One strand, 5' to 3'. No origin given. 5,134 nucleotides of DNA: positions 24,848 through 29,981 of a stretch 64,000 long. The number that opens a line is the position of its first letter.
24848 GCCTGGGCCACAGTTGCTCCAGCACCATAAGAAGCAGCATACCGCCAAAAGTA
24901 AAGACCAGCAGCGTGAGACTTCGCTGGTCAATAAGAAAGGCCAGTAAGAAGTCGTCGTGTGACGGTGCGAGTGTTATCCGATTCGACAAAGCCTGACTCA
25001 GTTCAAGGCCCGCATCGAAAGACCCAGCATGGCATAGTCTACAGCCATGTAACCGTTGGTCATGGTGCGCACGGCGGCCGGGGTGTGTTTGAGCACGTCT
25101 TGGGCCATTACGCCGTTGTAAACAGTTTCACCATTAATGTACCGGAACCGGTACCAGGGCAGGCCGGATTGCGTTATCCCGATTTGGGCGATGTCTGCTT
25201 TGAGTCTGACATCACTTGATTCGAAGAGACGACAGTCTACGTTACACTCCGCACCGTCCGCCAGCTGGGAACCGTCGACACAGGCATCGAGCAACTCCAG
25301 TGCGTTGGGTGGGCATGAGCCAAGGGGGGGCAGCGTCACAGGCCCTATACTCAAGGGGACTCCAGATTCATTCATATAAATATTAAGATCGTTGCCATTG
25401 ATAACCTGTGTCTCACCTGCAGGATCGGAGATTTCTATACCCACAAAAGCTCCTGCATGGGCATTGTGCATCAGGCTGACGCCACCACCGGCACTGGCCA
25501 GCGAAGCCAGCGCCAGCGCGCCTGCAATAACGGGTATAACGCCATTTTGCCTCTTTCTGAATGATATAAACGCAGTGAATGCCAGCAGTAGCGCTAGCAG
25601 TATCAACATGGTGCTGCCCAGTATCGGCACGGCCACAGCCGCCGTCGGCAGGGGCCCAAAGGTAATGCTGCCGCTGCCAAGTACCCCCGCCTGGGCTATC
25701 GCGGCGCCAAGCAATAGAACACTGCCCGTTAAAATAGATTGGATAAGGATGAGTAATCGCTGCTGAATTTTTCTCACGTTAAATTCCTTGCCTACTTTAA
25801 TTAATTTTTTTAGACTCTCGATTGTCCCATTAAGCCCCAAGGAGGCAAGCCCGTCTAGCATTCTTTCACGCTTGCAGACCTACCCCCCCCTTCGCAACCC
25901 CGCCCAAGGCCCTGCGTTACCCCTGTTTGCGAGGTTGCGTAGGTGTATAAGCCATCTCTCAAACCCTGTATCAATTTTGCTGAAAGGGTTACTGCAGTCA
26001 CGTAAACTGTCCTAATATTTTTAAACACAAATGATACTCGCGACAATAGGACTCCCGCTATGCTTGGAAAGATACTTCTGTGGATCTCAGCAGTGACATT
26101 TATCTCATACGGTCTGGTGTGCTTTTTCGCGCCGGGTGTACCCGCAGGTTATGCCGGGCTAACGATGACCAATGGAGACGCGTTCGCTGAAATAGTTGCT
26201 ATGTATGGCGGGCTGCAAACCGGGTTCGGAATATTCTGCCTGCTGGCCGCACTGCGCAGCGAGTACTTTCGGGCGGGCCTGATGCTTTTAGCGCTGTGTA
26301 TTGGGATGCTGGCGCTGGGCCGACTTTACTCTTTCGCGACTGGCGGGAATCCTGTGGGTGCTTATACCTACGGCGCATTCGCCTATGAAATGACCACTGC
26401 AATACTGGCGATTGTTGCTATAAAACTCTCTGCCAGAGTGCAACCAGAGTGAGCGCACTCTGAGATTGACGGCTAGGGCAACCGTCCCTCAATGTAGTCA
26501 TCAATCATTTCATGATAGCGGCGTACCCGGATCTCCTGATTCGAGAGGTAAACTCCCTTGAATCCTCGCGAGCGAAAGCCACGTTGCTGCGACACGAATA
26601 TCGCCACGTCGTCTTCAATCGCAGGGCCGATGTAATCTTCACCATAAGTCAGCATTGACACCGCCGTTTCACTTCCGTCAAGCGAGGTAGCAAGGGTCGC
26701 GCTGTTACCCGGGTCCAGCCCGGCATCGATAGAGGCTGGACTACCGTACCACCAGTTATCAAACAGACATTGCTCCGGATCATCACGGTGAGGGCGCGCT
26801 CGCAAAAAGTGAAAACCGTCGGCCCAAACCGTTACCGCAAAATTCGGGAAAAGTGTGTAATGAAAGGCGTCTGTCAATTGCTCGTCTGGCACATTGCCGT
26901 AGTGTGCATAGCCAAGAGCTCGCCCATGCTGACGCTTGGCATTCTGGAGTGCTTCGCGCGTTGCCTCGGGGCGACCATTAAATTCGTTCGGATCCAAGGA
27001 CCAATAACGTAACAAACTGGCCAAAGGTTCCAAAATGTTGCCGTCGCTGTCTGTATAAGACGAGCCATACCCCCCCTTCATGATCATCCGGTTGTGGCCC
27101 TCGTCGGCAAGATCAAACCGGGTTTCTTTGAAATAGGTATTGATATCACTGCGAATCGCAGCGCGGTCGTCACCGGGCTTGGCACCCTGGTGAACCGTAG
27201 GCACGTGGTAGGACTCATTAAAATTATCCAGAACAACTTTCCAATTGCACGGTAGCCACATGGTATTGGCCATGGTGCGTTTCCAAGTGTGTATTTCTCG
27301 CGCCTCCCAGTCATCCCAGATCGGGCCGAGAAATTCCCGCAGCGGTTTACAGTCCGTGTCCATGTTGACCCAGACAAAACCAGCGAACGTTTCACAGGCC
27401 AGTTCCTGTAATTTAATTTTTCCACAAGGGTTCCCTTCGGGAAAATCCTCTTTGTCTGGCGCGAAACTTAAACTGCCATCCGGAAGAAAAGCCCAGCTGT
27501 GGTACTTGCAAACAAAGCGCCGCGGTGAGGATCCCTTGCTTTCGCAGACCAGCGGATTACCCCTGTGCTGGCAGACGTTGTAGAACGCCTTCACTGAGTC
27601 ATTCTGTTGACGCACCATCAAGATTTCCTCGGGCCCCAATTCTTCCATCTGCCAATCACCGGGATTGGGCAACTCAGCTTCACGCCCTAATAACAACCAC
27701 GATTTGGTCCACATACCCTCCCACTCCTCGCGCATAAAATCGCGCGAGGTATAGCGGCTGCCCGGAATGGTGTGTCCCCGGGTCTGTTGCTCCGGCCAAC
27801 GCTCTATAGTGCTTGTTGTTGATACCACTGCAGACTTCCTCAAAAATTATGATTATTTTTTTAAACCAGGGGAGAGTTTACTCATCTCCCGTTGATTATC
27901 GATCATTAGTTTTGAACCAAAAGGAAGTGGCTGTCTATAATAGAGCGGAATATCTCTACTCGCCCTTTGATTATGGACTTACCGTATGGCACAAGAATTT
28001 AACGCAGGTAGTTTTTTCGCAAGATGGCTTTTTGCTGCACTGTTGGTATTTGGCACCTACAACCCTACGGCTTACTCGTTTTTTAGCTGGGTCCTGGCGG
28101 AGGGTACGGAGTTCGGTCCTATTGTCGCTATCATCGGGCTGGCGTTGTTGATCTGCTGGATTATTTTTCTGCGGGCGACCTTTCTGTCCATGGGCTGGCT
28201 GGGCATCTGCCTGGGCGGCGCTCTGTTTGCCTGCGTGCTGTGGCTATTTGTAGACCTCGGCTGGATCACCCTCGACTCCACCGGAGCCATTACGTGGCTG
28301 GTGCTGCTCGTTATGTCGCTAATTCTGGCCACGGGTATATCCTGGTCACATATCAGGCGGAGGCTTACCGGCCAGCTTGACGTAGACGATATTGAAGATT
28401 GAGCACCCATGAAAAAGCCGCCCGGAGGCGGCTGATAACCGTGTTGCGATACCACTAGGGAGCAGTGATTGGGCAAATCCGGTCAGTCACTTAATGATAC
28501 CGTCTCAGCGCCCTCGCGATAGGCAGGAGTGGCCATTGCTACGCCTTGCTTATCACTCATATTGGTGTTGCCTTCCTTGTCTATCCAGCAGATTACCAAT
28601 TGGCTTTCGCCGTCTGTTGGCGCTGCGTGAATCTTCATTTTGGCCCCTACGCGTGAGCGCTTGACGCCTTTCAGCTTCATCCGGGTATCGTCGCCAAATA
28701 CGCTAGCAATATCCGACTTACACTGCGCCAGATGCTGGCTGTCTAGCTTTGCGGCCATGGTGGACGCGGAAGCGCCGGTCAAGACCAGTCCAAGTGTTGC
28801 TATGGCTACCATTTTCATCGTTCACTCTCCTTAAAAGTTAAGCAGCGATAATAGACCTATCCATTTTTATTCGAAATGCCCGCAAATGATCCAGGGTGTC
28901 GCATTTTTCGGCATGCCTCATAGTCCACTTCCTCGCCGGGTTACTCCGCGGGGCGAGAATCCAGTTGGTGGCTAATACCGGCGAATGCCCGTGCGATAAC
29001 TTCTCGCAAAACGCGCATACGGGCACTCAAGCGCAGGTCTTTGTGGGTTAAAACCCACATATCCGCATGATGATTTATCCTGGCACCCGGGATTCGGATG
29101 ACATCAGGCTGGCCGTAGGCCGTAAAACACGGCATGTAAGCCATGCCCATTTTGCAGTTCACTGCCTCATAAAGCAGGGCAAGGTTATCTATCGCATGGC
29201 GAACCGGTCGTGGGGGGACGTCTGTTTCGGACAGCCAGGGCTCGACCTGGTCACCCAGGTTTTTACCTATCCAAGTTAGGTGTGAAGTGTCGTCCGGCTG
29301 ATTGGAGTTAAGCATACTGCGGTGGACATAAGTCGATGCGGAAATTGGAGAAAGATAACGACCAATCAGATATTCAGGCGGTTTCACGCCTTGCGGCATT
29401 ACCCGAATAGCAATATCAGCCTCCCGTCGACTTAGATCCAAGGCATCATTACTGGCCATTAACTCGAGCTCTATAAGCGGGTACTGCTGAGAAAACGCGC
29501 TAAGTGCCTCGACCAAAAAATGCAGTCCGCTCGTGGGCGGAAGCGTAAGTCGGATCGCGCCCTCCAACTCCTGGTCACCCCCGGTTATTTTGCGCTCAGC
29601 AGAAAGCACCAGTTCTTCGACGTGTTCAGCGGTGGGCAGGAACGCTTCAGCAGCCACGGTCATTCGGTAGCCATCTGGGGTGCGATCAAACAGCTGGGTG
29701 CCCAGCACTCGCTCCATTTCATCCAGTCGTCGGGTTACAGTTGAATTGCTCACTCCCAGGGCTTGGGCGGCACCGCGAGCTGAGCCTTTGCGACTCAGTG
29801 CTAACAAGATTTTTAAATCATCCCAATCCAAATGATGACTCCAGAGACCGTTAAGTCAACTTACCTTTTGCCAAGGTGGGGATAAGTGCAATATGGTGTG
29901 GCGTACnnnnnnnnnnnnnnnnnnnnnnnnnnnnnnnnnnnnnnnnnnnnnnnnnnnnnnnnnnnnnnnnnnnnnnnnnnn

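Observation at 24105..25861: Two-gene module (internal-exosortase-signal protein + fatty acid hydroxylase family enzyme) that occurs twice in this window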

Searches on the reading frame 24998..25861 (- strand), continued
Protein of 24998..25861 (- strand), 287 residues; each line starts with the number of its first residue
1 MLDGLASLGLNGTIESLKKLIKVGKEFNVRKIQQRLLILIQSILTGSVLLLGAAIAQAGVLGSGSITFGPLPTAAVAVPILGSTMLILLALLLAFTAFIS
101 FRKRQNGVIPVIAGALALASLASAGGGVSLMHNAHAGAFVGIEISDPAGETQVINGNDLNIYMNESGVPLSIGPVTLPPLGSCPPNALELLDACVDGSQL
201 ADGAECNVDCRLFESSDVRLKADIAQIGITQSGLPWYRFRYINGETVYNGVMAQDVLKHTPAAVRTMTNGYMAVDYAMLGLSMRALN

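Call 92: fold_search(model_id=the predicted structure, library=viral)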
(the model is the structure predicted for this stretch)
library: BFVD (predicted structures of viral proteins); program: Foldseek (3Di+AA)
matches with E <= 10: 249; with E <= 0.001: 14
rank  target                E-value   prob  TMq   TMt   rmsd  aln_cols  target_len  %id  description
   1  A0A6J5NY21            1.2e-06  1.00  0.26  0.21   1.9        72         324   47  Intramolecular chaperone auto-processing domain containing protein [uncultured Caudovirales phage]
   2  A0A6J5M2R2            4.9e-06  1.00  0.24  0.17   1.9        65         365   45  Intramolecular chaperone auto-processing domain containing protein [uncultured Caudovirales phage]
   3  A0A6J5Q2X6            1.7e-05  1.00  0.22  0.18   2.0        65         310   37  Intramolecular chaperone auto-processing domain containing protein [uncultured Caudovirales phage]
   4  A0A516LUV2            4.7e-05  1.00  0.25  0.10   0.9        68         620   38  (no name in the UniProt tables at hand)
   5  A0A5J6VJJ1            6.7e-05  1.00  0.26  0.14   2.2        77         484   31  LysM domain-containing protein [Megaviridae environmental sample]
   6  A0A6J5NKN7            7.1e-05  1.00  0.24  0.12   1.8        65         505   43  Intramolecular chaperone auto-processing domain containing protein [uncultured Caudovirales phage]
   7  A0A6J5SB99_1          1.5e-04  1.00  0.21  0.06   1.4        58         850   46  Intramolecular chaperone auto-processing domain containing protein [uncultured Caudovirales phage]
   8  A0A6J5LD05            1.9e-04  1.00  0.22  0.04   2.0        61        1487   46  Intramolecular chaperone auto-processing domain containing protein [uncultured Caudovirales phage]
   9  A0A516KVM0            2.0e-04  1.00  0.20  0.23   1.7        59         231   37  (no name in the UniProt tables at hand)
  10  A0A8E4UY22            3.5e-04  1.00  0.23  0.05   1.9        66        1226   33  Tail protein [Maribacter phage Colly_1]
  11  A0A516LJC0            5.3e-04  1.00  0.22  0.06   2.0        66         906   29  (no name in the UniProt tables at hand)
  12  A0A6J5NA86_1          5.6e-04  1.00  0.22  0.06   1.9        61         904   38  DUF4214 domain-containing protein [uncultured Caudovirales phage]
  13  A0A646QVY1            6.3e-04  1.00  0.22  0.09   3.2        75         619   35  (no name in the UniProt tables at hand)
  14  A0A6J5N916            7.5e-04  1.00  0.21  0.04   2.5        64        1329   42  Intramolecular chaperone auto-processing domain containing protein [uncultured Caudovirales phage]
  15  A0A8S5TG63            1.9e-03  1.00  0.24  0.11   6.3        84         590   30  Endosialidase chaperone [Phage sp. ctL4h4]
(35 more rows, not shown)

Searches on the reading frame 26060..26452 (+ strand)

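Call 56: search_protein_families(library=pfam, proteins=[window:26060-26452:+], max_evalue=0.001)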
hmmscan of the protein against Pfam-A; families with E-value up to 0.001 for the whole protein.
window:26060-26452:+ (130 aa): 1 family
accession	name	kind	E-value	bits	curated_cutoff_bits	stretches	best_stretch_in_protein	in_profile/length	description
PF14248.12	DUF4345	-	3.7e-15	56.4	26.5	1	4-120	3-118/119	Domain of unknown function (DUF4345)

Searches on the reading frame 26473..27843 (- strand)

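Call 56: search_protein_families(library=pfam, proteins=[window:26473-27843:-], max_evalue=0.001)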
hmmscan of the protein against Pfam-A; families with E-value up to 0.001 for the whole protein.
window:26473-27843:- (456 aa): 2 families
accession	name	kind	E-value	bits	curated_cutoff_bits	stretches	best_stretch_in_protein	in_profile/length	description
PF00848.25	Ring_hydroxyl_A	-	7.1e-31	108.2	24.9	1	185-452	2-207/208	Ring hydroxylating alpha subunit (catalytic domain)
PF00355.32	Rieske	-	5.3e-14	52.3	20.3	1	48-133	1-83/88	Rieske [2Fe-2S] domain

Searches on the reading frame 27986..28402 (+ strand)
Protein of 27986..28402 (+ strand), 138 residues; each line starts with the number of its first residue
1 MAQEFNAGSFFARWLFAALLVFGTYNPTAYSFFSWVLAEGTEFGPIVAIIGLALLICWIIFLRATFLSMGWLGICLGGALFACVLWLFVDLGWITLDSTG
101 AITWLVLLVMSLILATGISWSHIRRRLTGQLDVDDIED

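Call 56: search_protein_families(library=pfam, proteins=[window:27986-28402:+], max_evalue=0.001)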
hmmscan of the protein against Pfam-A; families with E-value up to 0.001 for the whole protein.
window:27986-28402:+ (138 aa): 1 family
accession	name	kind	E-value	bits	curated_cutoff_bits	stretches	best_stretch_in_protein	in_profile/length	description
PF20134.4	DUF6524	-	1.2e-50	171.1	27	1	9-137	2-130/131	Family of unknown function (DUF6524)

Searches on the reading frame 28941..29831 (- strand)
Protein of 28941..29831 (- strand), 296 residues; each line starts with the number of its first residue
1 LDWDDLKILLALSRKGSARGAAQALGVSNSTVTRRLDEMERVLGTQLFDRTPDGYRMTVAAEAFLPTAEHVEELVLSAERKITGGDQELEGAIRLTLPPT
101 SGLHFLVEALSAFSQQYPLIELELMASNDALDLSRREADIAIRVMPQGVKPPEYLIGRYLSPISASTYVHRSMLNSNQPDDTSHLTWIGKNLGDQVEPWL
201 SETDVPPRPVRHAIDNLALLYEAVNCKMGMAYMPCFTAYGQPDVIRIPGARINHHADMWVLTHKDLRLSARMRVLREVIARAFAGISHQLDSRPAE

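Call 56: search_protein_families(library=pfam, proteins=[window:28941-29831:-], max_evalue=0.001)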
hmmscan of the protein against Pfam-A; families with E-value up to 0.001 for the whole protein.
window:28941-29831:- (296 aa): 4 families
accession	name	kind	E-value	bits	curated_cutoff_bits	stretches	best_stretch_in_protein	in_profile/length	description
PF03466.25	LysR_substrate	-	7.1e-25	88.1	28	1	87-283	2-208/209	LysR substrate binding domain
PF00126.33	HTH_1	-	1.8e-16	60.2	26.6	1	3-62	1-60/60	Bacterial regulatory helix-turn-helix protein, lysR family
PF18024.7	HTH_50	-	3e-05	24.1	27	1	8-36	16-44/50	Helix-turn-helix domain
PF13556.12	HTH_30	-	3.2e-05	24.1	27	1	12-49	9-46/59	PucR C-terminal helix-turn-helix domain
